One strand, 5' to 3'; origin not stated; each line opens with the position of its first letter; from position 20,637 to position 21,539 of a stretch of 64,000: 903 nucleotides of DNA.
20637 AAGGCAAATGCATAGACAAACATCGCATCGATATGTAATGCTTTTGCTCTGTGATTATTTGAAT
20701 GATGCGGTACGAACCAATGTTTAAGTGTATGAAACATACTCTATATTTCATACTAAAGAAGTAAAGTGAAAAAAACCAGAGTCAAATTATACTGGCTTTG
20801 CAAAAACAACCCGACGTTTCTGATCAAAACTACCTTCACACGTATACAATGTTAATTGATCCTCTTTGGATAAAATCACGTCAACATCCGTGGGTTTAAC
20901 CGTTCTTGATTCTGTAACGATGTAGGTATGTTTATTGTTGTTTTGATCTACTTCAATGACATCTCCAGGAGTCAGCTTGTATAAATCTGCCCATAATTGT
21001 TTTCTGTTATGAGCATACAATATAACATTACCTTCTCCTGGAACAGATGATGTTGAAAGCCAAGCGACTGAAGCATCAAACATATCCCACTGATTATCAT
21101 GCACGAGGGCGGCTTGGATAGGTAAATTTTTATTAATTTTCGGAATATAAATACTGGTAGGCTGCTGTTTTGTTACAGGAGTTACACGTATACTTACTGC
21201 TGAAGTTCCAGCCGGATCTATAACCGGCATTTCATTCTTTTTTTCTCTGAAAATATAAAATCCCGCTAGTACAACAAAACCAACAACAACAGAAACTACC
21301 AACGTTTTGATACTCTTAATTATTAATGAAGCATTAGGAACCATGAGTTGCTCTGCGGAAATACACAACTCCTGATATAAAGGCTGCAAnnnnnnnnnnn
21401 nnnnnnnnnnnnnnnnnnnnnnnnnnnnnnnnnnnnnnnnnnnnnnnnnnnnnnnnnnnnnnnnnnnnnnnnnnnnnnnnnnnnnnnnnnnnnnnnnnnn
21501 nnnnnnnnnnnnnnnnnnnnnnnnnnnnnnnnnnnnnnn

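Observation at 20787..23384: Sortase with an adjacent LAATG-anchored FN3 substrate and a recently duplicated anchor-less paralog sharing a ~170-aa domain I cannot place in any named family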

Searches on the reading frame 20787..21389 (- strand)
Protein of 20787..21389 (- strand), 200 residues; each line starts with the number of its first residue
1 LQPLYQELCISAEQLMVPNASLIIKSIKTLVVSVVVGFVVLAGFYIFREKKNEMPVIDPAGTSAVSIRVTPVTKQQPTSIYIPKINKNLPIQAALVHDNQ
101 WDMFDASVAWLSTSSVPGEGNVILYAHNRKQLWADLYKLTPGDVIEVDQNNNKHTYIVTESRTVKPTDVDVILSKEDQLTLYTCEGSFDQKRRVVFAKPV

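Call 3: search_protein_families(library=pfam, proteins=[window:20787-21389:-], max_evalue=1)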
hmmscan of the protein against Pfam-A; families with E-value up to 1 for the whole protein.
window:20787-21389:- (200 aa): 5 families
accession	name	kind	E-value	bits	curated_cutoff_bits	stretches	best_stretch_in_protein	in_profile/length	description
PF04203.18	Sortase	-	3.3e-24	85.5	26.6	1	80-200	1-125/125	Sortase domain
PF12671.13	Amidase_6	-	0.0069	16.9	23.2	1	119-165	84-132/163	Putative amidase domain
PF11118.13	DUF2627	-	0.014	16.3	22.4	1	17-53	33-68/76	Protein of unknown function (DUF2627)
PF01052.25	FliMN_C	-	0.094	13.1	23.8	1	134-157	22-45/73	Type III flagellar switch regulator (C-ring) FliN C-term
PF24419.1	Cupin_NOL9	-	0.14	12.1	27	1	29-76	28-73/152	Polynucleotide 5'-hydroxyl-kinase NOL9, N-terminal domain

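Call 4: search_protein_families(library=ncbifam, proteins=[window:20787-21389:-], max_evalue=1)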
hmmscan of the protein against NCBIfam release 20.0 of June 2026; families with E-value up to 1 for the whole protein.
window:20787-21389:- (200 aa): 9 families
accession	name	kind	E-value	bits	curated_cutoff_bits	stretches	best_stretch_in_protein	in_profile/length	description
NF033745.1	class_C_sortase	subfamily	6.9e-15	55.4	160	1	71-194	87-214/220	class C sortase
NF058671.1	sortase_SrtD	exception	7.1e-12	45.4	140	1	66-184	53-168/187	class D sortase, LPxTATN-specific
TIGR01076.1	sortase_fam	subfamily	7.8e-12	45.2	39.35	1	80-195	3-123/136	sortase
NF033747.1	class_E_sortase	subfamily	1.6e-11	44.4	160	1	70-195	64-200/211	class E sortase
NF033746.1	class_D_sortase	subfamily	2.5e-11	43.5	165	1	74-184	7-114/135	class D sortase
NF033748.1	class_F_sortase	subfamily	3.9e-08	33.1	166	1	70-193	4-142/155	class F sortase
TIGR03784.1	marine_sortase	equivalog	3.3e-06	26.8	158.25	1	108-184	78-156/174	class GN sortase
TIGR02480.1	fliN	equivalog_domain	0.11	12.5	84.05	1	134-169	24-59/77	flagellar motor switch protein FliN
TIGR03064.1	sortase_srtB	equivalog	0.68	9.2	153.75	0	159-195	200-235/235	class B sortase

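Call 27: search_solved_structures(query=window:20790-21344:-, max_evalue=0.001, show_alignments=3)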
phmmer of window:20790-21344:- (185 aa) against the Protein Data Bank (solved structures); distinct sequences matched with E-value up to 0.001: 20.
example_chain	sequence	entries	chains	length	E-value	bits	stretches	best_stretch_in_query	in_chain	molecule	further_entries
2kw8_A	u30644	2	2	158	7.9e-09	39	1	59-182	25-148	LPXTG-site transpeptidase family protein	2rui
5hu4_A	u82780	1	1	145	7.4e-08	35.8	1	66-180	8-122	Cysteine protease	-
4d7w_A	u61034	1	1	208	5.4e-07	33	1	65-170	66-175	SORTASE FAMILY PROTEIN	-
4g1j_A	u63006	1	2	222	2.8e-06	30.7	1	58-176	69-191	Sortase family protein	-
3rbi_A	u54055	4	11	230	3e-06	30.6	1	58-176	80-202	Sortase family protein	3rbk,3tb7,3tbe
9m5j_B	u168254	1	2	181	3.6e-05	27.1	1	59-158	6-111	Peptidase C60, sortase A and B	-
3rbj_A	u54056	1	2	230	4.5e-05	26.8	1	58-171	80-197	Sortase family protein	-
9m2n_A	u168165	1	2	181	6.5e-05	26.2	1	61-158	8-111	Peptidase C60, sortase A and B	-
9m5i_B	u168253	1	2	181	0.00016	24.9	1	60-158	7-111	Peptidase C60, sortase A and B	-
9iv0_A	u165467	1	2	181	0.00017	24.9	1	62-158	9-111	Peptidase C60, sortase A and B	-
24rr_A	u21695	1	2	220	0.00017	24.9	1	65-173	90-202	Ebp pilus assembly class C sortase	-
9m4u_B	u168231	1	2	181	0.00018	24.8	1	60-158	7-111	Peptidase C60, sortase A and B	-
9iok_A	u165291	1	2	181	0.00018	24.8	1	62-158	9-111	Peptidase C60, sortase A and B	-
4tqx_A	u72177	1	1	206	0.00021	24.6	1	64-180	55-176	Sortase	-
5dv0_A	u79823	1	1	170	0.00025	24.3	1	64-178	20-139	Sortase SrtA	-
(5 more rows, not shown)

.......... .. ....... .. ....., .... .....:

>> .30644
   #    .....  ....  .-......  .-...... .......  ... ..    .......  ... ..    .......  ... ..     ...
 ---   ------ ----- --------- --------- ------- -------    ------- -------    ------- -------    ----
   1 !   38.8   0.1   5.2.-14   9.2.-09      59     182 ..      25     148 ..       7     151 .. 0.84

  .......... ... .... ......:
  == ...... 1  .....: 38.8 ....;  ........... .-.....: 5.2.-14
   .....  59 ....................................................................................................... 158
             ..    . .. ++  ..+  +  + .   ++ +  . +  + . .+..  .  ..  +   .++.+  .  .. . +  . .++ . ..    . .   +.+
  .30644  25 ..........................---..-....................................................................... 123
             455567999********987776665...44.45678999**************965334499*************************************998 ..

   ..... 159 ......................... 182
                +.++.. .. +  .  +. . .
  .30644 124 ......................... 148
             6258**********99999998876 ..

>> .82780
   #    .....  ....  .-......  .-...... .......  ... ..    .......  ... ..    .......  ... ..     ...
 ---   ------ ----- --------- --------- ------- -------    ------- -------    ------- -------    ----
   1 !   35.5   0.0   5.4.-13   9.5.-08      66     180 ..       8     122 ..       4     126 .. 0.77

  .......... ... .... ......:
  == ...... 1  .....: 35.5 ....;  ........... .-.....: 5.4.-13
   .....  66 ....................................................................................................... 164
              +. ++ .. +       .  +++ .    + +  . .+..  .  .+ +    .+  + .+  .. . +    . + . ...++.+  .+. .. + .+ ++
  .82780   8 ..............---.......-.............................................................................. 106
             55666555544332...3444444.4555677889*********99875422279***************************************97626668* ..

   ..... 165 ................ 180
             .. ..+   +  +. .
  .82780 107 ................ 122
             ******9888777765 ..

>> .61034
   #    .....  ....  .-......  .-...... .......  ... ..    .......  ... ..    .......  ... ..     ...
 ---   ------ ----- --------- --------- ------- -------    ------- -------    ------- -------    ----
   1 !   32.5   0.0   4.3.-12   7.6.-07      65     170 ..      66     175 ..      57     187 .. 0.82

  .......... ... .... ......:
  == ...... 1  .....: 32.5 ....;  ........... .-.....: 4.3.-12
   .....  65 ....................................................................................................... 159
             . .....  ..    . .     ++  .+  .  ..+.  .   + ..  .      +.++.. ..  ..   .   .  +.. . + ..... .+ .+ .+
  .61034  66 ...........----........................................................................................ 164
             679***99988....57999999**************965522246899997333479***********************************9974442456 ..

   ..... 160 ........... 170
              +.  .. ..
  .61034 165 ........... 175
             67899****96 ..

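Call 52: find_homologous_proteins(query=window:20790-21344:-)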
Query window:20790-21344:- (185 aa): 115 proteins with E <= 0.001 among 176 candidates.
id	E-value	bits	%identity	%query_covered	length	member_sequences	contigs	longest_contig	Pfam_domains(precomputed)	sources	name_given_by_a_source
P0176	8.7e-117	405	100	100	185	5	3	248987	PF04203.19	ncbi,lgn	-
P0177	3.6e-97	341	84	100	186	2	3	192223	PF04203.19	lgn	-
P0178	6.2e-75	269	69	100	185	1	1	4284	PF04203.19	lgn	-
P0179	3.5e-67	244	64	98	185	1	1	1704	PF04203.19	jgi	jgi:LPXTG-site transpeptidase (sortase) family protein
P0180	6.6e-65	236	76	72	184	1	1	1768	PF04203.19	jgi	jgi:LPXTG-site transpeptidase (sortase) family protein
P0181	3.2e-57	211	53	99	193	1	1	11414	PF04203.19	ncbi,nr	ncbi:MAG: sortase [Patescibacteria group bacterium]|nr:sortase [Patescibacteria group bacterium]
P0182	1.1e-56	210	70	69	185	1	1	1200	PF04203.19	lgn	-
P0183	1.2e-56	209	61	91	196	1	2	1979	PF04203.19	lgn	-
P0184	2.9e-56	208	57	94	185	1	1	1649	PF04203.19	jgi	jgi:LPXTG-site transpeptidase (sortase) family protein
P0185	4.3e-56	208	59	94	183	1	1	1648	PF04203.19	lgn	-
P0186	1.6e-55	206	70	69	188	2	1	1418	PF04203.19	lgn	-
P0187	1.8e-55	206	71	67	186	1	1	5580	PF04203.19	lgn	-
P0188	1.4e-54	203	57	91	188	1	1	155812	PF04203.19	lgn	-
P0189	2.2e-54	202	68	71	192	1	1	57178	PF04203.19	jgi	jgi:LPXTG-site transpeptidase (sortase) family protein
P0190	2.5e-54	202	55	92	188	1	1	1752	PF04203.19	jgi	jgi:LPXTG-site transpeptidase (sortase) family protein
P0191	4.0e-54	201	60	92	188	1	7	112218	PF04203.19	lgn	-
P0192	5.9e-54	201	58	85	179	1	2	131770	PF04203.19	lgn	-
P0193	7.8e-53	197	58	88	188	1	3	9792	PF04203.19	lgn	-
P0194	4.8e-52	194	52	93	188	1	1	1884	PF04203.19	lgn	-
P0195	5.3e-52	194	72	69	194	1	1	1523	PF04203.19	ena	-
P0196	5.7e-52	194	64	74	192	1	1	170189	PF04203.19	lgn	-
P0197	5.8e-52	194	55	94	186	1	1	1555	PF04203.19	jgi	-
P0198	8.4e-52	194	55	92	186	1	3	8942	PF04203.19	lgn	-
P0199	1.0e-51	193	52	97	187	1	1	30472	PF04203.19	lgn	-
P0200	1.1e-51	193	69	65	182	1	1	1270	PF04203.19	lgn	-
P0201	2.9e-51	192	52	96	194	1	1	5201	PF04203.19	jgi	jgi:LPXTG-site transpeptidase (sortase) family protein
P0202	3.1e-51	192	55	95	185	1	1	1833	PF04203.19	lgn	-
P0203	4.4e-51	191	55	95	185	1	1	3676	PF04203.19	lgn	-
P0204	4.5e-51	191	54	95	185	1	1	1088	PF04203.19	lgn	-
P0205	4.6e-51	191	54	96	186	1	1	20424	PF04203.19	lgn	-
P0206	7.7e-51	191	62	78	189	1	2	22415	PF04203.19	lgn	-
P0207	1.2e-50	190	54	93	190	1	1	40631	PF04203.19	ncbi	-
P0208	1.3e-50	190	54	91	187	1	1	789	PF04203.19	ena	-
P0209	1.4e-50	190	70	69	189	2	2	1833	PF04203.19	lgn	-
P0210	2.2e-50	189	69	69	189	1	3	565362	PF04203.19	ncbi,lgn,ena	-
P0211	4.5e-50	188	57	92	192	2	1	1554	PF04203.19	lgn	-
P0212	1.6e-49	186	65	71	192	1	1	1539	PF04203.19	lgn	-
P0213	1.8e-49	186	65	71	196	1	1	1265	PF04203.19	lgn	-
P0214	5.3e-49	185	58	92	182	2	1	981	PF04203.19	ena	-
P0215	7.6e-49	184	55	92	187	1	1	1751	PF04203.19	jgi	jgi:LPXTG-site transpeptidase (sortase) family protein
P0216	8.3e-49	184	53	96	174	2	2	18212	PF04203.19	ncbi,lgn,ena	-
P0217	1.2e-48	183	52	99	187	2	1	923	PF04203.19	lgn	-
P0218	1.3e-48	183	53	93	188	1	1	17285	PF04203.19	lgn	-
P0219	1.5e-48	183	51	94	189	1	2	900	PF04203.19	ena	-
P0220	1.5e-48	183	53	99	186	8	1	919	PF04203.19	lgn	-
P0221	2.1e-48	183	51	100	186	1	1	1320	PF04203.19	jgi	jgi:LPXTG-site transpeptidase (sortase) family protein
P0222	3.4e-48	182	54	92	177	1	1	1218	PF04203.19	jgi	jgi:LPXTG-site transpeptidase (sortase) family protein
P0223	1.3e-47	180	52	99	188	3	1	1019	PF04203.19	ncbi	-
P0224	1.8e-47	180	53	92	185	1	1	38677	PF04203.19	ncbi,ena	-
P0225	2.1e-47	179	67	66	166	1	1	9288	PF04203.19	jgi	-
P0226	2.9e-47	179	54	91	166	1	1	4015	PF04203.19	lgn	-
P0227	2.9e-47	179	65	67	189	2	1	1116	PF04203.19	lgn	-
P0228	3.4e-47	179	50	99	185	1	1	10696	PF04203.19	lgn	-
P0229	4.6e-47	178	50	98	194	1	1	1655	PF04203.19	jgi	jgi:LPXTG-site transpeptidase (sortase) family protein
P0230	5.8e-47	178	48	96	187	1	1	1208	PF04203.19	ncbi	-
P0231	6.6e-47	178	55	92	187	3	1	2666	PF04203.19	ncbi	-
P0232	8.4e-47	177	61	71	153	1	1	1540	PF04203.19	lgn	-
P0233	1.1e-46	177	61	71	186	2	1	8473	PF04203.19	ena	-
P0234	1.3e-46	177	60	75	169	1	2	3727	PF04203.19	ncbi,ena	-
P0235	1.3e-46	177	54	92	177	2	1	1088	PF04203.19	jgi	jgi:LPXTG-site transpeptidase (sortase) family protein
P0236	1.7e-46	176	53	95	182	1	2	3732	PF04203.19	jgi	jgi:sortase (surface protein transpeptidase)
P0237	1.7e-46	176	51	97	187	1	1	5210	PF04203.19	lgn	-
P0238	1.9e-46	176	63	69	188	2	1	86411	PF04203.19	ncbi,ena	-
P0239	2.2e-46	176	52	99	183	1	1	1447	PF04203.19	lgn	-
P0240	2.5e-46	176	66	69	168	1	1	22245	PF04203.19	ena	-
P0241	2.7e-46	176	52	96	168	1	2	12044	PF04203.19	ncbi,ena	-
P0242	3.0e-46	176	70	60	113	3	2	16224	PF04203.19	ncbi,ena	-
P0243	3.6e-46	175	73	58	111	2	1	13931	PF04203.19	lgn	-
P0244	3.6e-46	175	53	94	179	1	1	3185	PF04203.19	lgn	-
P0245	3.7e-46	175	52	97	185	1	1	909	PF04203.19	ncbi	-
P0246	1.4e-45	173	63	71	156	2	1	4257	PF04203.19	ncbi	-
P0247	1.8e-45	173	49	95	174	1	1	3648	PF04203.19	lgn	-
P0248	2.0e-45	173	64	69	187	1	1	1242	PF04203.19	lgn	-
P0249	3.0e-45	172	58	78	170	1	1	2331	PF04203.19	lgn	-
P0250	4.3e-45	172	52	97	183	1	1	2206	PF04203.19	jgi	jgi:LPXTG-site transpeptidase (sortase) family protein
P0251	5.0e-45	172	49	97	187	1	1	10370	PF04203.19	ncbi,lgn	-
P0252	6.5e-45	171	52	96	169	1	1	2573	PF04203.19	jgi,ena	-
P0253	1.3e-44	170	61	71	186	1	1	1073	PF04203.19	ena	-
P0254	2.5e-44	169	62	70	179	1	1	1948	PF04203.19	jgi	jgi:LPXTG-site transpeptidase (sortase) family protein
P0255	2.8e-44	169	54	91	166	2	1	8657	PF04203.19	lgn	-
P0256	3.0e-44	169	64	67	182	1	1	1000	PF04203.19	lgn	-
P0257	3.3e-44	169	64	69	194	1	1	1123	PF04203.19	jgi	jgi:LPXTG-site transpeptidase (sortase) family protein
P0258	4.0e-44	169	53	92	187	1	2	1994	PF04203.19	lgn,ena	-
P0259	5.1e-44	168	60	75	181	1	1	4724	PF04203.19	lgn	-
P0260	6.3e-44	168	56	76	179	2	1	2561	PF04203.19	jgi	-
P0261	8.4e-44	168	49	94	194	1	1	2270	PF04203.19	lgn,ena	-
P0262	8.6e-44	168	51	95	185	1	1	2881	PF04203.19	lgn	-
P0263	1.5e-43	167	65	67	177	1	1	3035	PF04203.19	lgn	-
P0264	1.8e-43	167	50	92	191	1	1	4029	PF04203.19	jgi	jgi:LPXTG-site transpeptidase (sortase) family protein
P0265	2.2e-43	166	51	92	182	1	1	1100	PF04203.19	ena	-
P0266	2.4e-43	166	48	95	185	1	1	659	PF04203.19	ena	-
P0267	3.0e-43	166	50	95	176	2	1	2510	PF04203.19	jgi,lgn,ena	-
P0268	3.8e-43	165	60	71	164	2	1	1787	PF04203.19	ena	-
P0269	6.1e-43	165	51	94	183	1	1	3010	PF04203.19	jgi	jgi:LPXTG-site transpeptidase (sortase) family protein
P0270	1.0e-42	164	46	94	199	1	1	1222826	PF04203.19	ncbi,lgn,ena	-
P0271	1.0e-42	164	50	95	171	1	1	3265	PF04203.19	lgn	-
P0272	1.2e-42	164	52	92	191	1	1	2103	PF04203.19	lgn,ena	-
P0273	3.4e-42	162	51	89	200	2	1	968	PF04203.19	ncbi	-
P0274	4.3e-41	159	47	98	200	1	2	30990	PF04203.19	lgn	-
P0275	4.4e-41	159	59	64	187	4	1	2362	PF04203.19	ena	-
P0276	4.8e-41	159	47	95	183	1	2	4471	PF04203.19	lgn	-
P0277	4.2e-40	156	57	69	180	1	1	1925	PF04203.19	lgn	-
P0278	8.6e-39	151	46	94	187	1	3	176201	PF04203.19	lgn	-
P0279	5.3e-38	149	55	74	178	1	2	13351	PF04203.19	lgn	-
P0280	1.3e-36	144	46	90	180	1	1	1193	PF04203.19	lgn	-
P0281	3.0e-36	143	44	93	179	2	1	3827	PF04203.19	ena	-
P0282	5.4e-36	142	44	95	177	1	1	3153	PF04203.19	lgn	-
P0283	5.4e-35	139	54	67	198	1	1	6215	PF04203.19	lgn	-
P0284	2.4e-34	137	64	56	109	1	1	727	PF04203.19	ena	-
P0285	7.4e-34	135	50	64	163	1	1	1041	PF04203.19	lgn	-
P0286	1.3e-32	131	46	92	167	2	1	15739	PF04203.19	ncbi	ncbi:hypothetical protein BH10PAT1_BH10PAT1_4010 [soil metagenome]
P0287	8.0e-32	129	45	77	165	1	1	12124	PF04203.19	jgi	-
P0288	1.9e-31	127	52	67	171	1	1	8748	PF04203.19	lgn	-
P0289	1.9e-30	124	45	68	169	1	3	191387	PF04203.19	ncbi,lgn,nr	ncbi:sortase [Candidatus Daviesbacteria bacterium]|nr:sortase [Candidatus Daviesbacteria bacterium]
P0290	2.0e-30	124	46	76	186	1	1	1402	PF04203.19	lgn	-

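Call 53: find_encoding_contigs(protein=P0176, flank=3000, max_places=3)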
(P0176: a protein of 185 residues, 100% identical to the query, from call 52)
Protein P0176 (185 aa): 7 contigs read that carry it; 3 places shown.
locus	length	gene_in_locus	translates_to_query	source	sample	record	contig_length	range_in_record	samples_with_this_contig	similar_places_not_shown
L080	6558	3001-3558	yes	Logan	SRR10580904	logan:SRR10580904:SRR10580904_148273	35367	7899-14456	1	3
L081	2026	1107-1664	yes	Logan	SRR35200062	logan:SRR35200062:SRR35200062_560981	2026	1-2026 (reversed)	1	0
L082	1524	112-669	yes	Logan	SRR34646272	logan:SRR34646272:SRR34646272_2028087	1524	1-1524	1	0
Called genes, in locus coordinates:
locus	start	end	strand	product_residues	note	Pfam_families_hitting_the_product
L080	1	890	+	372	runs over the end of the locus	PF07907:YibE_F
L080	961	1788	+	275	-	-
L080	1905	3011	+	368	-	PF00041:fn3, PF25814:fn3_SORL1 (faint)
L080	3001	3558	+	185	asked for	PF04203:Sortase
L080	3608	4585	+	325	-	PF00188:CAP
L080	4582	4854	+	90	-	-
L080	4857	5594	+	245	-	PF00483:NTP_transferase, PF12804:NTP_transf_3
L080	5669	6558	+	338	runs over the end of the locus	PF01073:3Beta_HSD, PF01370:Epimerase, PF02719:Polysacc_synt_2, PF04321:RmlD_sub_bind, PF07993:NAD_binding_4, PF13460:NAD_binding_10, PF16363:GDP_Man_Dehyd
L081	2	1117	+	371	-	?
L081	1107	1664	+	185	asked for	PF04203:Sortase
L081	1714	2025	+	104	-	?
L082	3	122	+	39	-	?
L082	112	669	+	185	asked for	PF04203:Sortase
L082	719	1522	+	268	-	?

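Call 55: search_solved_structures(query=A6, max_evalue=0.001, show_alignments=0)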
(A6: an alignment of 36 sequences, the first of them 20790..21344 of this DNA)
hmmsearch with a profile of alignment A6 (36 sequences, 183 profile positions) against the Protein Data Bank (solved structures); distinct sequences matched with E-value up to 0.001: 48.
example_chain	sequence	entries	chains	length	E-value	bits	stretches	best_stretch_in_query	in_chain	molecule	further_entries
2kw8_A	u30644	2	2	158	1.7e-11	47.7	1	48-180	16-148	LPXTG-site transpeptidase family protein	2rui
5hu4_A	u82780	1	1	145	1.8e-10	44.4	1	97-176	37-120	Cysteine protease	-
4d7w_A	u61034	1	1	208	5.2e-10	42.9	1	59-168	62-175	SORTASE FAMILY PROTEIN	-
7cfj_A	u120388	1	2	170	1.6e-09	41.3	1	58-168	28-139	Class A sortase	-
7f87_A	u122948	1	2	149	2.3e-09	40.7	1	62-168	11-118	Class A sortase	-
4d70_A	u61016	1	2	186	4.2e-09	39.9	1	40-181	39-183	SORTASE FAMILY PROTEIN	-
2w1j_A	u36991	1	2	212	8.1e-09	39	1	48-168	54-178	PUTATIVE SORTASE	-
4g1j_A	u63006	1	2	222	1.8e-08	37.9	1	48-169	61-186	Sortase family protein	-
3rbi_A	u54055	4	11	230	1.9e-08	37.8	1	48-169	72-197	Sortase family protein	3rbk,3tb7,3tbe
24rr_A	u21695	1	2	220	2.3e-08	37.5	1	63-168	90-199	Ebp pilus assembly class C sortase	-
7d6p_A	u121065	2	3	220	3.1e-08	37.1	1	63-167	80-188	Sortase family protein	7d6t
6ixz_A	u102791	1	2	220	3.2e-08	37.1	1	63-167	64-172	Sortase family protein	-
3o0p_A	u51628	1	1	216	8.8e-08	35.6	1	48-169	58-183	Sortase family protein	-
8gr6_A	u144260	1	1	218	9e-08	35.6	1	63-168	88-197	Sortase-like protein, putative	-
2wts_A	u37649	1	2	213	1.5e-07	34.9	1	48-168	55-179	PUTATIVE SORTASE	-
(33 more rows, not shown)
